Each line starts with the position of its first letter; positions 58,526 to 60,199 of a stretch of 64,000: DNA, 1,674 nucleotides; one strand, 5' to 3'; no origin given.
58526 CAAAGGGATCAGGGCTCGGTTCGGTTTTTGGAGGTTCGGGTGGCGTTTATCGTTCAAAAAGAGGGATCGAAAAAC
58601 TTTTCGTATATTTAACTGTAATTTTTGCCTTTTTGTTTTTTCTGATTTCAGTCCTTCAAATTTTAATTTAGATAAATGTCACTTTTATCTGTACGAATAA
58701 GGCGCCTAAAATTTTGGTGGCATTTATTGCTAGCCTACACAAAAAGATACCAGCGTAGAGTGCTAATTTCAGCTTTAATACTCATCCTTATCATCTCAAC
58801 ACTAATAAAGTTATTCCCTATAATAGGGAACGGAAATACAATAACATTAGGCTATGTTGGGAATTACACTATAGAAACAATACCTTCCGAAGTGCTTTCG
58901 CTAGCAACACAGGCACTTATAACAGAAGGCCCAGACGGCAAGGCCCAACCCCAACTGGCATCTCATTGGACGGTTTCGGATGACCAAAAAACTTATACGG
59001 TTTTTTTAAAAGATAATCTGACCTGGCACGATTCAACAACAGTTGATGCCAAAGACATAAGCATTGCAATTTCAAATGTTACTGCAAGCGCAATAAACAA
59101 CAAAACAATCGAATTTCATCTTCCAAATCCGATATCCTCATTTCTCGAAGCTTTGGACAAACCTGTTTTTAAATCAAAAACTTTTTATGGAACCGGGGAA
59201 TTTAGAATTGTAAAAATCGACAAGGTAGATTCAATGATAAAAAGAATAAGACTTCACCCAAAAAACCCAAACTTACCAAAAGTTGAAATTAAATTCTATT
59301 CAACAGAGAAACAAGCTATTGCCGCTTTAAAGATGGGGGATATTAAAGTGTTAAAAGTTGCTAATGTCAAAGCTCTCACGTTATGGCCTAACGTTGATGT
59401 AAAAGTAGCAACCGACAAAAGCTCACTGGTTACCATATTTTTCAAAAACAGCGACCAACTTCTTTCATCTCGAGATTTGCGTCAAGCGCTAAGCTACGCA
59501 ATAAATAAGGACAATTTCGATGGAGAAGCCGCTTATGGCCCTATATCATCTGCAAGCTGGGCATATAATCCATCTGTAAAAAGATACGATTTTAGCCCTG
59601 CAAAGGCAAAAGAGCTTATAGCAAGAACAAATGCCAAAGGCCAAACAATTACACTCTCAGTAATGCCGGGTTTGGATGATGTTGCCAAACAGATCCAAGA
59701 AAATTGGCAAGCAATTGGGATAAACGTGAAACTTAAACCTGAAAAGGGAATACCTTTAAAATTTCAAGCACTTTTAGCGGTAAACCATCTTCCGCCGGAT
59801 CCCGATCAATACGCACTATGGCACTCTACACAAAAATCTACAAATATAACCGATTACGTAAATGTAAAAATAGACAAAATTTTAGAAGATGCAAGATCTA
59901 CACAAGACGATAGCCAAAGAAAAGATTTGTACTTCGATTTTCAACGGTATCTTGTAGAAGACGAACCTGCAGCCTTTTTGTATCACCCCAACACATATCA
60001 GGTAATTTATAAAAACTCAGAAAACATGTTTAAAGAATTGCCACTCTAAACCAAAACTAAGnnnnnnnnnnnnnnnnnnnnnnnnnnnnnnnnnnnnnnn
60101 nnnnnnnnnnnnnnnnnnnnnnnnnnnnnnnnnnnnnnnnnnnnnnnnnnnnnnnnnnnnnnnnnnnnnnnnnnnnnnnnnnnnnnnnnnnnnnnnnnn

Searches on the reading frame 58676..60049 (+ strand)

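Call 11: search_protein_families(library=pfam, proteins=[window:58676-60049:+], max_evalue=0.01)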
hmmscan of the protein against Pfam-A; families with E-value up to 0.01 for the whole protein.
window:58676-60049:+ (457 aa): 1 family
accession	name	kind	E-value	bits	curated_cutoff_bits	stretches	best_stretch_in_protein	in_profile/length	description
PF00496.27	SBP_bac_5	-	7.6e-36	124.4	32.4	1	90-358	2-326/368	Bacterial extracellular solute-binding proteins, family 5 Middle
